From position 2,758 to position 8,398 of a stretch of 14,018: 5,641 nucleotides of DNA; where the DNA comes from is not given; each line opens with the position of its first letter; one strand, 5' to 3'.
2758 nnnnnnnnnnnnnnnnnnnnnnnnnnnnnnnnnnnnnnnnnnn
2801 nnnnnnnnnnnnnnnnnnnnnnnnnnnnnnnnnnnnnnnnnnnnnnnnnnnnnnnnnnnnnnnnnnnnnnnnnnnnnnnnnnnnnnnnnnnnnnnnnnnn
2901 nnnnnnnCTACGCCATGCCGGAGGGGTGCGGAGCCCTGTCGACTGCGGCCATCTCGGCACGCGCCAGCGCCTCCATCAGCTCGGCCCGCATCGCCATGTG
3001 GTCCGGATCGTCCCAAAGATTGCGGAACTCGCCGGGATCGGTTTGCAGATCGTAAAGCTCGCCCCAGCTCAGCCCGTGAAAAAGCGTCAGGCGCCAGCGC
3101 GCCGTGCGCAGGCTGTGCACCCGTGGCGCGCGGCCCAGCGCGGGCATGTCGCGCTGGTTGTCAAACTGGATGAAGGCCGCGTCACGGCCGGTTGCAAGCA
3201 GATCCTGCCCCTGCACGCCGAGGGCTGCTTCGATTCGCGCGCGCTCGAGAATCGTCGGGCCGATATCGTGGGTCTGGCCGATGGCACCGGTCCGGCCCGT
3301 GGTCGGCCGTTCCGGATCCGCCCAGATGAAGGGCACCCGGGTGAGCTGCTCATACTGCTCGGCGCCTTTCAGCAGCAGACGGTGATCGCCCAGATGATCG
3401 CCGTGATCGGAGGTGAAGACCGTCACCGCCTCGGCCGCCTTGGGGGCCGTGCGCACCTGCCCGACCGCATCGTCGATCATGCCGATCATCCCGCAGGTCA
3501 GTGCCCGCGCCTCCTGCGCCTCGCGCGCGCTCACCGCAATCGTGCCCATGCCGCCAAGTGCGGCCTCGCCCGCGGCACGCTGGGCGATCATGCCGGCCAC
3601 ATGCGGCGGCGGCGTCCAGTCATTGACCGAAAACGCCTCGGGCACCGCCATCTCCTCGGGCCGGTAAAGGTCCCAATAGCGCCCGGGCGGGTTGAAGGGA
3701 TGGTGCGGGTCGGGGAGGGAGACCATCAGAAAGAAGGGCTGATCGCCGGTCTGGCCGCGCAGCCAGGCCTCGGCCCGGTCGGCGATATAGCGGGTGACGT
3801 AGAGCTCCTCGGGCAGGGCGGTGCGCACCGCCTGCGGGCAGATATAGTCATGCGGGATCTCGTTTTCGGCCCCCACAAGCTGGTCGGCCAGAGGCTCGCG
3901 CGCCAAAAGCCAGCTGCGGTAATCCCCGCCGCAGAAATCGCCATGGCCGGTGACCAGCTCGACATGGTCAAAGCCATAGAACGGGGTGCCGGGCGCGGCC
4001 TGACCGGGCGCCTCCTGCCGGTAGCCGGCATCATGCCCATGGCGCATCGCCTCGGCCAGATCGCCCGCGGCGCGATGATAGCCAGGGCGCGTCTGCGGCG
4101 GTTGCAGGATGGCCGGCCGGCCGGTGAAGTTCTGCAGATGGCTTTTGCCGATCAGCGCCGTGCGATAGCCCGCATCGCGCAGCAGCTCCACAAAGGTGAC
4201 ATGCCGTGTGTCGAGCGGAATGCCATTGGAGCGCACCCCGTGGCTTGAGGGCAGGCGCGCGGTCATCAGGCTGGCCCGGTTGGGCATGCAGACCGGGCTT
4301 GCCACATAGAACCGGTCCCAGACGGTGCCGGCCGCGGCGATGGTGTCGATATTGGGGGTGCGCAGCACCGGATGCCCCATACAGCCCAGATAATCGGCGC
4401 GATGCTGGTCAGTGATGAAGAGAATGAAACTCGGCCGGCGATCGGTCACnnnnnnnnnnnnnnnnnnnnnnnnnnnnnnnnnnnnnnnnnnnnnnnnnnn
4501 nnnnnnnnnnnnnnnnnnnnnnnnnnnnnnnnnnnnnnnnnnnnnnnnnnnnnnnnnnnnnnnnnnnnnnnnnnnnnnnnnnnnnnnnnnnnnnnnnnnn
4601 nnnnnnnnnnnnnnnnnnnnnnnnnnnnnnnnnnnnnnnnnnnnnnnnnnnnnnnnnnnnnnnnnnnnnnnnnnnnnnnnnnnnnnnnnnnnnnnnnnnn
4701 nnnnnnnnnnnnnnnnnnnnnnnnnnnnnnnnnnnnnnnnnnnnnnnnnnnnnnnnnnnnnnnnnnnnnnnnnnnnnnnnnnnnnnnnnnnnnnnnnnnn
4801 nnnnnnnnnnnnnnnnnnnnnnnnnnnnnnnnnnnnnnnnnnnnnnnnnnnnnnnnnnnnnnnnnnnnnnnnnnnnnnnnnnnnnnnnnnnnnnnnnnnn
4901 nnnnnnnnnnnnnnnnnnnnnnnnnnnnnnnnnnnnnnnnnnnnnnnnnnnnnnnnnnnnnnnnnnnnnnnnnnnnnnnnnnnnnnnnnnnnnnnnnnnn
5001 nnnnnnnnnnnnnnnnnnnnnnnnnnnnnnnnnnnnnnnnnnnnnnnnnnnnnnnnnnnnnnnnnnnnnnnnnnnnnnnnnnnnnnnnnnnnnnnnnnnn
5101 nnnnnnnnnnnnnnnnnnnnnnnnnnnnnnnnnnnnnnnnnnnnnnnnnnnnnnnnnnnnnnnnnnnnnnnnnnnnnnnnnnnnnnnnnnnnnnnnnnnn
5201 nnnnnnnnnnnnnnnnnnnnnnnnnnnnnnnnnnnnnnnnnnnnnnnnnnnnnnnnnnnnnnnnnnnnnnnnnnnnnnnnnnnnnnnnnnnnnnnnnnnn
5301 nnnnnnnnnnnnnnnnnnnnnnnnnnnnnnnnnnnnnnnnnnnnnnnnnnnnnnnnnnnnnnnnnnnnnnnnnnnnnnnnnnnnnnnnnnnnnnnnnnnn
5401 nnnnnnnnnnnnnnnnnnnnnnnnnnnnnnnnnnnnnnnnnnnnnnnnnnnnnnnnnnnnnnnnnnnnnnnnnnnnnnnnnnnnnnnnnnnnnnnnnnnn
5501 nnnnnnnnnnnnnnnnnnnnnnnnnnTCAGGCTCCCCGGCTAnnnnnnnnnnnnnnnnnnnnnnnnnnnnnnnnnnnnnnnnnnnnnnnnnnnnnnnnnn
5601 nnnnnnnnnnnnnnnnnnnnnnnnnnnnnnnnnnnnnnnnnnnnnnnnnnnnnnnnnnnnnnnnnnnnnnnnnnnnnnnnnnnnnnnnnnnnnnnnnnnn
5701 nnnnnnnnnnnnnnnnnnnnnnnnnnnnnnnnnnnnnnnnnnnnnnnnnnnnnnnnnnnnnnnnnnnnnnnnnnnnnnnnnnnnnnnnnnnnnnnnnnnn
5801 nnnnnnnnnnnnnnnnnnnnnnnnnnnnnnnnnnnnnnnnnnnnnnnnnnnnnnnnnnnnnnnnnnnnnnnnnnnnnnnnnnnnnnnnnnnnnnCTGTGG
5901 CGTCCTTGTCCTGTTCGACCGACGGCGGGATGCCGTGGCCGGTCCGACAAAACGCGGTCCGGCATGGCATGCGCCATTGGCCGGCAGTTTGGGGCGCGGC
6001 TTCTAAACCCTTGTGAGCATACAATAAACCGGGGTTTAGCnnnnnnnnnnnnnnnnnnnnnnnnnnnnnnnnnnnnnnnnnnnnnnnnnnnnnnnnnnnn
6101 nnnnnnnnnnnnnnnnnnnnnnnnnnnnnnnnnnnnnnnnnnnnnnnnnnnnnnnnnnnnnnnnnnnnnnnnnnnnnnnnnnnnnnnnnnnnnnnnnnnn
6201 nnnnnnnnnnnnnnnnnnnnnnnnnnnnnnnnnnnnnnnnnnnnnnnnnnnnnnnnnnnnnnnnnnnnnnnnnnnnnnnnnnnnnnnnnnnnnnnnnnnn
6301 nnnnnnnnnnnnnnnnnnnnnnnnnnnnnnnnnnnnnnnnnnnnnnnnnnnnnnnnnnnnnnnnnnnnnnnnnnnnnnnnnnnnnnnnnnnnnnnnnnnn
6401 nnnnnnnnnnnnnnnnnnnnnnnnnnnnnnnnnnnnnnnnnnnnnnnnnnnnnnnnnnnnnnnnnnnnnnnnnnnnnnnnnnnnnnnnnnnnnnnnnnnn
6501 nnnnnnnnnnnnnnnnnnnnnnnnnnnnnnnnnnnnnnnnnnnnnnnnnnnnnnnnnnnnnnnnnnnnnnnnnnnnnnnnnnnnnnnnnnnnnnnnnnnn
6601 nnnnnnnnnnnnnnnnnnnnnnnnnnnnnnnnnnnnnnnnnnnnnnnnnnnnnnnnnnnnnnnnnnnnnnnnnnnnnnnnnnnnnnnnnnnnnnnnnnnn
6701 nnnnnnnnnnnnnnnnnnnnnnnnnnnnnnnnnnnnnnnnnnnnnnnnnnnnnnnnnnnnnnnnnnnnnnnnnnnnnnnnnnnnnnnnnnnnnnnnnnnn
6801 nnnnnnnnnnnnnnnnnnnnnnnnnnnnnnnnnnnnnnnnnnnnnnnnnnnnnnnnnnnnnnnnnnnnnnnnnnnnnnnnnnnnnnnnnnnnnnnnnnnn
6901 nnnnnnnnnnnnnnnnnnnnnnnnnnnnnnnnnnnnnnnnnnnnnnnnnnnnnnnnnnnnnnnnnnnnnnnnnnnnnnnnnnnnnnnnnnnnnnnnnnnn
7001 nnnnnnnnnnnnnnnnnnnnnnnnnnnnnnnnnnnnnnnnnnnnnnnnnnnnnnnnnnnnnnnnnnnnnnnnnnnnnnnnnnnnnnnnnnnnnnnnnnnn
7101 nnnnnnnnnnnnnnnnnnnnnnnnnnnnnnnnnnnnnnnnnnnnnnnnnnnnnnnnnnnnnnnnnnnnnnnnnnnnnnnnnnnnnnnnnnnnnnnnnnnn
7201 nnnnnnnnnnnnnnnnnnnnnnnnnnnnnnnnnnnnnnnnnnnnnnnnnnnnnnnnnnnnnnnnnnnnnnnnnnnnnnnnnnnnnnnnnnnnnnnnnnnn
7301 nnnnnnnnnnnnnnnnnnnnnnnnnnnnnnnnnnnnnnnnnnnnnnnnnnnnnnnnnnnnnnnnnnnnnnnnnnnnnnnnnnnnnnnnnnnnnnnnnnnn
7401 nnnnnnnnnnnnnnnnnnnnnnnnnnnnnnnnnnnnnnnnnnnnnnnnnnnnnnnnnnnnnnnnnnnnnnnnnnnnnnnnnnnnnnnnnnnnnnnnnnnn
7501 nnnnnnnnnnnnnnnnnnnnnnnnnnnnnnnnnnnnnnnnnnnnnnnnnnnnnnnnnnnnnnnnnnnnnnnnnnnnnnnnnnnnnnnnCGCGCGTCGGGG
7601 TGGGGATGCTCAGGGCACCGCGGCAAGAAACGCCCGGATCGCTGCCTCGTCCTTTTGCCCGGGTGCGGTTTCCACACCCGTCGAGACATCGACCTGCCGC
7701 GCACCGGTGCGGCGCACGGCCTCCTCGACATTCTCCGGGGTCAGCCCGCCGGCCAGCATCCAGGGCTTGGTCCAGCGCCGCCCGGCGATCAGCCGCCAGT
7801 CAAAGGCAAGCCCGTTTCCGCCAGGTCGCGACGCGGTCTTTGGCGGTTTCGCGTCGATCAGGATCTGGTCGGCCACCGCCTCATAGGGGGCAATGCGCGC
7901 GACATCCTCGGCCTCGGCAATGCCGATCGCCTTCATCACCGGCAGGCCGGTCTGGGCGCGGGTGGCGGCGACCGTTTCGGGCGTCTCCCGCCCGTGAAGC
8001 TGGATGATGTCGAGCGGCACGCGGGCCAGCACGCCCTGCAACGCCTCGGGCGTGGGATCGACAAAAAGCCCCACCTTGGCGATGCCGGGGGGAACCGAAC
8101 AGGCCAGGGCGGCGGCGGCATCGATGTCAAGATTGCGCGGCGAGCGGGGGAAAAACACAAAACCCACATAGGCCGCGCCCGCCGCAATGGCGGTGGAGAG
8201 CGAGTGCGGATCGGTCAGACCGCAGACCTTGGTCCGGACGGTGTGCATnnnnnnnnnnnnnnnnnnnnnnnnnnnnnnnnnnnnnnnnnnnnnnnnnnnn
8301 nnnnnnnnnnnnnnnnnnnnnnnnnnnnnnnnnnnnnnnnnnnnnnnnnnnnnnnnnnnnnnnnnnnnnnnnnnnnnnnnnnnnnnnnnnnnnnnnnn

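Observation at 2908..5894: Compact four-gene accessory module: DRDD-repeat secreted protein, PepSY-like acidic-tail protein, two-TM LuxR regulator, signal-less Cys-type sulfatase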

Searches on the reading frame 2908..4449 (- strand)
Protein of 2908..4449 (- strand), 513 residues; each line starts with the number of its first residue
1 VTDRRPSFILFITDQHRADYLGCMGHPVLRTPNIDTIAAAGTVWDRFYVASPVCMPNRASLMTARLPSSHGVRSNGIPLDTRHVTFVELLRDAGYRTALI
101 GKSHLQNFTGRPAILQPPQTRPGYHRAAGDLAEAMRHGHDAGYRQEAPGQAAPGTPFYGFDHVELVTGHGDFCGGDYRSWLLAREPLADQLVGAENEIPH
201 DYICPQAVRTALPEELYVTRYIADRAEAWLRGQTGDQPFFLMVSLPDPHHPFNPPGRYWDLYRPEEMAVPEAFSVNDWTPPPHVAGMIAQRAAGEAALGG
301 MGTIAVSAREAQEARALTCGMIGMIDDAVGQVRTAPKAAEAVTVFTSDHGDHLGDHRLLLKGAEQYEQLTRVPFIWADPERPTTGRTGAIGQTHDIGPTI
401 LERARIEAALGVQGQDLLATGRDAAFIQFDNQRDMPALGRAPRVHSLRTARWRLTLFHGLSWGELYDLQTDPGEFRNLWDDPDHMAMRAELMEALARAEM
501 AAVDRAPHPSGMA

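Call 6: search_protein_families(library=pfam, proteins=[window:2908-4449:-], max_evalue=0.1)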
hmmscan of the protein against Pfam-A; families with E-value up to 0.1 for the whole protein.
window:2908-4449:- (513 aa): 3 families
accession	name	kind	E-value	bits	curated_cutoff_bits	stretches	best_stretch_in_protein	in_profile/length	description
PF00884.28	Sulfatase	-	9.4e-39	133.9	25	1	7-404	2-299/301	Sulfatase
PF16347.10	SGSH_C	-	4e-12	47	29.3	1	365-498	11-151/154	N-sulphoglucosamine sulphohydrolase, C-terminal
PF01663.27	Phosphodiest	-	6.4e-07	29.7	23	1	9-77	2-67/342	Type I phosphodiesterase / nucleotide pyrophosphatase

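Call 7: search_protein_families(library=ncbifam, proteins=[window:2908-4449:-], max_evalue=0.1)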
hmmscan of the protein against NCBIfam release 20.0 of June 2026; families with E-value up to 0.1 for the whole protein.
window:2908-4449:- (513 aa): 5 families
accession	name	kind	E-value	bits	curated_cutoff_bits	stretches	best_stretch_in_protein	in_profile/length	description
NF010322.0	PRK13759.1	equivalog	5.4e-63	213.2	481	2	175-495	141-457/486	arylsulfatase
TIGR03417.1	chol_sulfatase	equivalog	3.3e-52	178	433.45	2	233-505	179-447/500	choline-sulfatase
NF045661.1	HdlasePehA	equivalog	6.3e-51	173.5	900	2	210-420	174-391/506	phosphoric/sulfuric ester hydrolase PehA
NF052527.1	Mn_arylsulf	exception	1.1e-29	103.7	850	2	211-495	172-448/479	manganese-dependent arylsulfatase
TIGR01307.1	pgm_bpd_ind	equivalog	0.0025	16.3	330.65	1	322-418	411-504/504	2,3-bisphosphoglycerate-independent phosphoglycerate mutase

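Call 30: search_solved_structures(query=window:2908-4446:-, max_evalue=1e-10)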
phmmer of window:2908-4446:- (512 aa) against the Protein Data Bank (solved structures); distinct sequences matched with E-value up to 1e-10: 51.
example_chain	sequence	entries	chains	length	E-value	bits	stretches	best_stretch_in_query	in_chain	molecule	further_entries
7oz8_AAA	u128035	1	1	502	8.4e-38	133.7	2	208-494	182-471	Choline-sulfatase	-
9ihk_D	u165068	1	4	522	9e-38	133.6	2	3-138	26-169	Sulfatase_S1_30A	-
4upl_A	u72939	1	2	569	1.4e-35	126.4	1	8-496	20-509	SULFATASE FAMILY PROTEIN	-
4upi_A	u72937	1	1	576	7.4e-35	124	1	7-494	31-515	SULFATASE FAMILY PROTEIN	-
5g2v_A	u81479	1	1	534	5.7e-34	121.1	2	3-105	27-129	N-ACETYLGLUCOSAMINE-6-SULFATASE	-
2vqr_A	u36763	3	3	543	2e-33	119.3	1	210-492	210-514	PUTATIVE SULFATASE | Multifunctional alkaline phosphatase superfamily protein pRL90232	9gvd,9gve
2w8s_A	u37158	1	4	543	1.2e-31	113.4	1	209-492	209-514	PHOSPHONATE MONOESTER HYDROLASE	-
7p24_AAA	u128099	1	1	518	2.8e-31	112.2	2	324-494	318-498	Mucin-desulfating sulfatase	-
4uph_A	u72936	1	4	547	2.3e-30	109.2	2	215-496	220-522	SULFATASE (SULFURIC ESTER HYDROLASE) PROTEIN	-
9s03_A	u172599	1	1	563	2.9e-28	102.2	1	3-106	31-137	Putative sulfatase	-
9s8y_A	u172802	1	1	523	6.5e-28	101.1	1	4-106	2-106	Sulfatase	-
7ebp_A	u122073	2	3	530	6.6e-28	101.1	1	2-106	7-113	Sulfatase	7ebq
9koq_A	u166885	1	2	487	2.1e-27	99.4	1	210-490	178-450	Sulfatase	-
6pt4_B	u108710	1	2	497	1.5e-23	86.7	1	232-498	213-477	exo-2S-iota carrageenan S1 sulfatase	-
6hhm_A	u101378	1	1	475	2.6e-23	85.9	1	4-103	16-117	Arylsulfatase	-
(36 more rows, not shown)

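Call 80: search_protein_families(library=padloc, proteins=[window:2908-4446:-], max_evalue=0.01)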
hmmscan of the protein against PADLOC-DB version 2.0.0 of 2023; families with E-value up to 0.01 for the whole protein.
window:2908-4446:- (512 aa): 0 families

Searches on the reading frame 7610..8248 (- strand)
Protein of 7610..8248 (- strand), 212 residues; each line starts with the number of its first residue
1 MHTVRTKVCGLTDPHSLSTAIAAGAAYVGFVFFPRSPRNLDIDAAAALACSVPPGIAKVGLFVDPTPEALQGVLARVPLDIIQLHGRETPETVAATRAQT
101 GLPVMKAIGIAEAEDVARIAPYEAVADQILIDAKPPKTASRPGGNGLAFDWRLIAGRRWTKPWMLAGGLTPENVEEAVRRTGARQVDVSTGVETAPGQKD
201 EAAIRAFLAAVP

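Call 6: search_protein_families(library=pfam, proteins=[window:7610-8248:-], max_evalue=0.1)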
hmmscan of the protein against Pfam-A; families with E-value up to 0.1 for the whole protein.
window:7610-8248:- (212 aa): 1 family
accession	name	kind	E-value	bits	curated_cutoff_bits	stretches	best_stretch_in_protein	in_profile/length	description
PF00697.28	PRAI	-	4e-43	147.8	22.7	1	7-208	2-191/193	N-(5'phosphoribosyl)anthranilate (PRA) isomerase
